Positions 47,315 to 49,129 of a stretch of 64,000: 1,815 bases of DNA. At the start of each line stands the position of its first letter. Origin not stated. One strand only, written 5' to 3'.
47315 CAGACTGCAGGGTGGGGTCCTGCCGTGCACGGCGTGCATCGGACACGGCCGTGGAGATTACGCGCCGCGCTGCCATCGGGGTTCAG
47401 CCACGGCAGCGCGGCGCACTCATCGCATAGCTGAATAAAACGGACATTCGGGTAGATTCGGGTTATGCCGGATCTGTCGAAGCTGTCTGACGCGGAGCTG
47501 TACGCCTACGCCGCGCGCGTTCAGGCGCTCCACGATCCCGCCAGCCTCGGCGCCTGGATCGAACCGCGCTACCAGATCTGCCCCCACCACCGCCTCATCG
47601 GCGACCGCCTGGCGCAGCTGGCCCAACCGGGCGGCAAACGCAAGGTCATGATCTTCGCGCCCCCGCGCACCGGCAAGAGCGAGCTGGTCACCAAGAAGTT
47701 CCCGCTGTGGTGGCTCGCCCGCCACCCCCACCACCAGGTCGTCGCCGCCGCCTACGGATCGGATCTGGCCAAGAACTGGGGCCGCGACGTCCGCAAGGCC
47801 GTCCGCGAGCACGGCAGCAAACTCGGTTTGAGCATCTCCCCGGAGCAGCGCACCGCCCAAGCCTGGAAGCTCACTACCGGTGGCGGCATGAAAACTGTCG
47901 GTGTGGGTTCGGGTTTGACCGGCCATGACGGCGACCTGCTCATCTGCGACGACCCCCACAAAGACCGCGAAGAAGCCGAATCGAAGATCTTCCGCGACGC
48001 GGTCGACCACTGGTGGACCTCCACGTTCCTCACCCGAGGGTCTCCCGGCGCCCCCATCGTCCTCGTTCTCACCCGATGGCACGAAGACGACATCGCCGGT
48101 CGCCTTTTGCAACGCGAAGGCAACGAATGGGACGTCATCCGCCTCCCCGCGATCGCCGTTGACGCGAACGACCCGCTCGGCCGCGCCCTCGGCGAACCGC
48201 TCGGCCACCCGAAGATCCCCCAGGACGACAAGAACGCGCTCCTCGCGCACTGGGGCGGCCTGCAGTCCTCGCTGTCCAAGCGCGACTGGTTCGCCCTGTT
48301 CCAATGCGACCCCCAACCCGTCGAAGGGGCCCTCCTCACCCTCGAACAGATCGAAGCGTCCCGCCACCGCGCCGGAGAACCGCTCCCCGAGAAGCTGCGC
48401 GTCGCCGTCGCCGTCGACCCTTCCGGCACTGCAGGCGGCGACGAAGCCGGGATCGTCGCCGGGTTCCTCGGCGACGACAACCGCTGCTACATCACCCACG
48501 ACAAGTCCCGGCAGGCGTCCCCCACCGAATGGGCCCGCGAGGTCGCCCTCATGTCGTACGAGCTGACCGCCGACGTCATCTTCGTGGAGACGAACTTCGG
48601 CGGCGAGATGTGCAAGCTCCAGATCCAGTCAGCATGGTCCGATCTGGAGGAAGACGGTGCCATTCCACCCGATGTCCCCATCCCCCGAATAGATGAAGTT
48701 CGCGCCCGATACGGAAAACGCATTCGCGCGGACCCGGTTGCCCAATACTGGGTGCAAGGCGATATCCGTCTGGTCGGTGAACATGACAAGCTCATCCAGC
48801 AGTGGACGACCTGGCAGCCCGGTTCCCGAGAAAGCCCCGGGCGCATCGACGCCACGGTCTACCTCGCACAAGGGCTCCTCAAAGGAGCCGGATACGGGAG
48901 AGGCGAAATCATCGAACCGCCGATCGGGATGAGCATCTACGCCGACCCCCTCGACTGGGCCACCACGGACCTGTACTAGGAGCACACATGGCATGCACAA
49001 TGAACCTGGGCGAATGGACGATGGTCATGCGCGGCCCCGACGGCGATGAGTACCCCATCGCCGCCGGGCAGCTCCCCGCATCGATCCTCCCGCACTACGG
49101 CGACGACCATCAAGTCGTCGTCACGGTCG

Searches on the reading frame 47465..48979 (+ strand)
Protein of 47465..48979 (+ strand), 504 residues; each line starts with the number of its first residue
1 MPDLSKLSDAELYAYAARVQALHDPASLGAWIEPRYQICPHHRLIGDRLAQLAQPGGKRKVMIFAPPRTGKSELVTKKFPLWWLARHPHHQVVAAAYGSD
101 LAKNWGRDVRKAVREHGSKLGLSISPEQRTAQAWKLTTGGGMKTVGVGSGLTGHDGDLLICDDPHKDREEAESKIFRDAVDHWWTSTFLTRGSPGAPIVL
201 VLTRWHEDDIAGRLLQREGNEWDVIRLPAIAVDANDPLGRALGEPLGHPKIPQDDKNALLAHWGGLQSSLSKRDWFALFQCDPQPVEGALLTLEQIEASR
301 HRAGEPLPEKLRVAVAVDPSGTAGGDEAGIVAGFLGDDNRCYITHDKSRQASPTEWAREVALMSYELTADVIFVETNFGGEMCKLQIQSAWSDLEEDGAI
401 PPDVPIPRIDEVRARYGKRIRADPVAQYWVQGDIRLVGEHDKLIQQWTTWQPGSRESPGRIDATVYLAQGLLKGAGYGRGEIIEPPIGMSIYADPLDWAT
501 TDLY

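Call 33: search_protein_families(library=pfam, max_evalue=0.001, proteins=[window:47465-48979:+])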
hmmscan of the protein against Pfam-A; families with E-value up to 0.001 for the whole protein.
window:47465-48979:+ (504 aa): 1 family
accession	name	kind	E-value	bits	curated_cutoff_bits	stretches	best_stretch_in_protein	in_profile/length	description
PF03237.21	Terminase_6N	-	3e-09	37.3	22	1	62-246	1-179/215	Terminase large subunit, T4likevirus-type, N-terminal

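Call 40: search_dna_similar(query=window:47465-48979:+, collection=phages, mode=protein, max_rows=15)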
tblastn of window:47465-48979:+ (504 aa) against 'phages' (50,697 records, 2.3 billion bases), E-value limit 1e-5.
Records with a match: 1606; places in all: 1608; records where one place covers at least 80% of the query: 664.
Best place of each record, by identity: <60% 1606.
By first word of the organism name: Mycobacterium 496; Microbacterium 296; Gordonia 198; Vibrio 68; Acinetobacter 47; Klebsiella 44; Brucella 41; Caulobacter 39; Bacteroides 29; Xanthomonas 28; and 78 more.
By host as written in the record: Mycobacterium smegmatis mc2 155 348; Gordonia terrae 3612 155; - 118; Microbacterium foliorum NRRL B-24224 SEA 117; Microbacterium foliorum NRRL B-24224 115; Mycobacterium smegmatis mc#155 83; Microbacterium paraoxydans NWU1 27; Klebsiella pneumoniae 25; and 256 more.
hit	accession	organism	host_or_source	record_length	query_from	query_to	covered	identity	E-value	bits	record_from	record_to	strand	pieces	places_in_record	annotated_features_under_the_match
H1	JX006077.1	Saccharomonospora phage PIS 136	Saccharomonospora sp.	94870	21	472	90%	42.8%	2e-96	325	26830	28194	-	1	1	hypothetical protein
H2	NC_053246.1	Gordonia phage Lilbeanie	Gordonia terrae 3612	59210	3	486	96%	39.3%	6e-84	289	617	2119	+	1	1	2: terminase large subunit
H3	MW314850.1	Gordonia phage Lilbeanie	Gordonia terrae 3612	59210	3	486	96%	39.3%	6e-84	289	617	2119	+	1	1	2: terminase large subunit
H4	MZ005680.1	Gordonia phage Fugax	Gordonia terrae 3612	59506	40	472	86%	43.1%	4e-83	286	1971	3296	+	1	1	5: terminase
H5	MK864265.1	Gordonia phage Barb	Gordonia terrae 3612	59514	40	472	86%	43.1%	4e-83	286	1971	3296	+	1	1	5: terminase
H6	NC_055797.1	Gordonia phage Barb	Gordonia terrae 3612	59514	40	472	86%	43.1%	4e-83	286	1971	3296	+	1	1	5: terminase large subunit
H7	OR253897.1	Gordonia phage ClamChowder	Gordonia terrae 3612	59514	40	472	86%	43.1%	4e-83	286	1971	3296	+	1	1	5: Terminase large subunit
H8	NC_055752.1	Gordonia phage KimmyK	Gordonia terrae 3612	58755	40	472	86%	43.1%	4e-83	286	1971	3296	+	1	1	5: terminase large subunit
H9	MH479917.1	Gordonia phage KimmyK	Gordonia terrae 3612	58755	40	472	86%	43.1%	4e-83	286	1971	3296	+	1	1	5: terminase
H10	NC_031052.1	Gordonia phage Twister6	Gordonia terrae 3612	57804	40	472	86%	42.9%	2e-83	288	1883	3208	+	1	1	5: terminase large subunit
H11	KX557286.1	Gordonia phage Twister6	Gordonia terrae 3612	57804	40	472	86%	42.9%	2e-83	288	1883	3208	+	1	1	5: terminase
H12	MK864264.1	Gordonia phage VanDeWege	Gordonia terrae 3612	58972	40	472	86%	42.9%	2e-83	288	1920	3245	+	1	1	5: terminase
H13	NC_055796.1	Gordonia phage VanDeWege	Gordonia terrae 3612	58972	40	472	86%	42.9%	2e-83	288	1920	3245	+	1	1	5: terminase large subunit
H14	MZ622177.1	Gordonia phage PinkCoffee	Gordonia terrae CAG3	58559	40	472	86%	42.9%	1e-82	285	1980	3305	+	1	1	5: terminase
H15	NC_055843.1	Gordonia phage Evamon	Gordonia terrae 3612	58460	40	476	87%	42.3%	1e-81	282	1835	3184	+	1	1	5: terminase large subunit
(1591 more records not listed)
